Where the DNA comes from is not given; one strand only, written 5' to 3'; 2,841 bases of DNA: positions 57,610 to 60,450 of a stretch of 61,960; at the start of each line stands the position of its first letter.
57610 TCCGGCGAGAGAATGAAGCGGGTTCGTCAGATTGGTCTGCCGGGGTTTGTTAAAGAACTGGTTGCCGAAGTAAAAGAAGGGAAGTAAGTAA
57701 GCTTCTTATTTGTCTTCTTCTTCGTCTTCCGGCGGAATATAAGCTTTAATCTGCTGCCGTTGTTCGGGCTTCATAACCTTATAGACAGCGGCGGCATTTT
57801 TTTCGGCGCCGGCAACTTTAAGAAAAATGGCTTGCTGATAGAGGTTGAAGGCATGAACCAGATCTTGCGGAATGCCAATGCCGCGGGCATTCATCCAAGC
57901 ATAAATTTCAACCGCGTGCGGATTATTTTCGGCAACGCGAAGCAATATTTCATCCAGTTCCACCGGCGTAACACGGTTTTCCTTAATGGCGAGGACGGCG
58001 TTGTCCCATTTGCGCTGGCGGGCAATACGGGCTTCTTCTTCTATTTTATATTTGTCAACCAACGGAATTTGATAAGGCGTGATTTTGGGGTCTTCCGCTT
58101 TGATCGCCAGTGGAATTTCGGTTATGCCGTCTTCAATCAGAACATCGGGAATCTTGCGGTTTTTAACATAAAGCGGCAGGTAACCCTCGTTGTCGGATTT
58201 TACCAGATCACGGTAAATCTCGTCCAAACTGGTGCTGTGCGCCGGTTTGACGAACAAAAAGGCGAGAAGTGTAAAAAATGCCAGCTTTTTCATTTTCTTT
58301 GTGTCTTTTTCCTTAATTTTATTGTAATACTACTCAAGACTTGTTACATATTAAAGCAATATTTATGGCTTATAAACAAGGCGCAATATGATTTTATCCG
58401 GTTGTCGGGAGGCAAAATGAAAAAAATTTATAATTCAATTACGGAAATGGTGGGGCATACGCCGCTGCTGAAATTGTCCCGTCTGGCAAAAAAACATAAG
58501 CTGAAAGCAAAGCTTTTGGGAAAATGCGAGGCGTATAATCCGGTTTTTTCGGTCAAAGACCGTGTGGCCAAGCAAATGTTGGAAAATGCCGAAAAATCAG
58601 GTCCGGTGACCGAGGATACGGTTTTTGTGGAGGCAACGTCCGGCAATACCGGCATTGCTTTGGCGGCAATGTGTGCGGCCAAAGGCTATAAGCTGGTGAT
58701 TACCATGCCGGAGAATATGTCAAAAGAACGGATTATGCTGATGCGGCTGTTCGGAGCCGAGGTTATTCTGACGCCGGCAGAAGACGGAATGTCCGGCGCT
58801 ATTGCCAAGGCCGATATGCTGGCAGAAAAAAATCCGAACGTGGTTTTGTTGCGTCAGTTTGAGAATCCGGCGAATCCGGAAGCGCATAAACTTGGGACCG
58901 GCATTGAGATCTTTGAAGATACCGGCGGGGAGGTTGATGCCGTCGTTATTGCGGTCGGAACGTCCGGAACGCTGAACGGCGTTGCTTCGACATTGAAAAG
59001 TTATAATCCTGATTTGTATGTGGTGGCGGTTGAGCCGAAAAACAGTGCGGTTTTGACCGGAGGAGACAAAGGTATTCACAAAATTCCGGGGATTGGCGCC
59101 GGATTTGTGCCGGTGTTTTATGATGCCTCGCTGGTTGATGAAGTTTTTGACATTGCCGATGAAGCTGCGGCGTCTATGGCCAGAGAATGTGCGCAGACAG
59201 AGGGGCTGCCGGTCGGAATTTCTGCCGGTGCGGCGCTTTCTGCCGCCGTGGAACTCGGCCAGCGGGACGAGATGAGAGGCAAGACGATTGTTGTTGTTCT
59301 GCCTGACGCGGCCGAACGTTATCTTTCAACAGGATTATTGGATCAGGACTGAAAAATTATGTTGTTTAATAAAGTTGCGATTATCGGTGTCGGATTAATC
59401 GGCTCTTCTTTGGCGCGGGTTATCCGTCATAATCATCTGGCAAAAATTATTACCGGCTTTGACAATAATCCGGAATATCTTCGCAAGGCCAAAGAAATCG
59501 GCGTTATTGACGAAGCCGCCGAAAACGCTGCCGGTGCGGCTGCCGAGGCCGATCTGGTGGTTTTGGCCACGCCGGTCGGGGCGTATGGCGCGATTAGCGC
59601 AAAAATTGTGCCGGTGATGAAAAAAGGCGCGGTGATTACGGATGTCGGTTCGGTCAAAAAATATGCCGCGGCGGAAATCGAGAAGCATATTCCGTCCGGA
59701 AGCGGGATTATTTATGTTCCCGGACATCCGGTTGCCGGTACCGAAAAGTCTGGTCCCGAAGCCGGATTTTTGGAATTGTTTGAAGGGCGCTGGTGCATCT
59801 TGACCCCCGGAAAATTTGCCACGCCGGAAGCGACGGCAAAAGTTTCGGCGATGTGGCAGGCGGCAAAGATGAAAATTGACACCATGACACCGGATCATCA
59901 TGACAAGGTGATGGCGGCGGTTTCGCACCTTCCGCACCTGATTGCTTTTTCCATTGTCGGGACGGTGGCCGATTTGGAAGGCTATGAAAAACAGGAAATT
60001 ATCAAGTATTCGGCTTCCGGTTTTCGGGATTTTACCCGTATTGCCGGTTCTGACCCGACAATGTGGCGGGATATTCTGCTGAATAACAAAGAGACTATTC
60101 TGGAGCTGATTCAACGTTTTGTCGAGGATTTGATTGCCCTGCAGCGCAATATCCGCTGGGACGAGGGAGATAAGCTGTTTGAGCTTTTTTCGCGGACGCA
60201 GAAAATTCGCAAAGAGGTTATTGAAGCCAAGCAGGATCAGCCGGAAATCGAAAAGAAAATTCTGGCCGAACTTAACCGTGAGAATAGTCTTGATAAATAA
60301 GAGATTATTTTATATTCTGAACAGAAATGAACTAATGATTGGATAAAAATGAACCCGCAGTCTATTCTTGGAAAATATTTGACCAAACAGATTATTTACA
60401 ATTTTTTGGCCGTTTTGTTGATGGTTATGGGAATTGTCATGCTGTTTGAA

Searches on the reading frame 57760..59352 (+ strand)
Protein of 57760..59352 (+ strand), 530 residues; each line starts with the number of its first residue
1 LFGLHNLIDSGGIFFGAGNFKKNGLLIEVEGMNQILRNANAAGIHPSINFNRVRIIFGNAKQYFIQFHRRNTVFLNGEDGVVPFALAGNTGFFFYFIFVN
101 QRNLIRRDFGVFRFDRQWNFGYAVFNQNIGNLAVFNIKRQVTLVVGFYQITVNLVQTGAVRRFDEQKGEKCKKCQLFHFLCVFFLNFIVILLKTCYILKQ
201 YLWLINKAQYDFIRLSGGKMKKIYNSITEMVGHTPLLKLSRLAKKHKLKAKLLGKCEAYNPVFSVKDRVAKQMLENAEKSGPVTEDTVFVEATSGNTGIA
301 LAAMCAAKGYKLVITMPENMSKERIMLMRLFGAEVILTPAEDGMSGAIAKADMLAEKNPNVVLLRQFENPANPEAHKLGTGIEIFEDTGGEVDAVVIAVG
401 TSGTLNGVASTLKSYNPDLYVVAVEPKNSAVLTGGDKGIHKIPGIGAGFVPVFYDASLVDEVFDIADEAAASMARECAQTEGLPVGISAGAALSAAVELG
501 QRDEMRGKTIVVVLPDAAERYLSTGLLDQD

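Call 73: search_protein_families(library=pfam, proteins=[window:57760-59352:+], max_evalue=0.0001)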
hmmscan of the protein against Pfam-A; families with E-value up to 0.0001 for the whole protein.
window:57760-59352:+ (530 aa): 1 family
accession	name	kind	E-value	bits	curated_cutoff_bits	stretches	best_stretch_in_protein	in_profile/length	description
PF00291.31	PALP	-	7.9e-74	249.1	35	1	227-516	1-295/295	Pyridoxal-phosphate dependent enzyme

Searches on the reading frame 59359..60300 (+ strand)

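Call 73: search_protein_families(library=pfam, proteins=[window:59359-60300:+], max_evalue=0.0001)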
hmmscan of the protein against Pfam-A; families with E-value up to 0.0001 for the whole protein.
window:59359-60300:+ (313 aa): 7 families
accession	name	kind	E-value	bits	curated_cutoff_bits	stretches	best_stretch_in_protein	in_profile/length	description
PF02153.23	PDH_N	-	9.3e-38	129.6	26.5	1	18-173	1-152/154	Prephenate dehydrogenase, nucleotide-binding domain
PF20463.3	PDH_C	-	2.4e-30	105.3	22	1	177-277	1-100/102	Prephenate dehydrogenase, dimerization domain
PF03807.23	F420_oxidored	-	4.9e-08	33.9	21.6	1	5-95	1-90/94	NADP oxidoreductase coenzyme F420-dependent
PF03446.21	NAD_binding_2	-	1.1e-07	32.5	21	1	5-138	1-131/161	NAD binding domain of 6-phosphogluconate dehydrogenase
PF01262.27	AlaDh_PNT_C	-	3.7e-06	26.9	23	1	5-96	30-128/214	Alanine dehydrogenase/PNT, C-terminal domain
PF07991.19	KARI_N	-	1.3e-05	25.3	20.6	1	4-93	5-91/165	Acetohydroxy acid isomeroreductase, NADPH-binding domain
PF02826.25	2-Hacid_dh_C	-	7.6e-05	22.6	25.1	0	5-97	38-127/178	D-isomer specific 2-hydroxyacid dehydrogenase, NAD binding domain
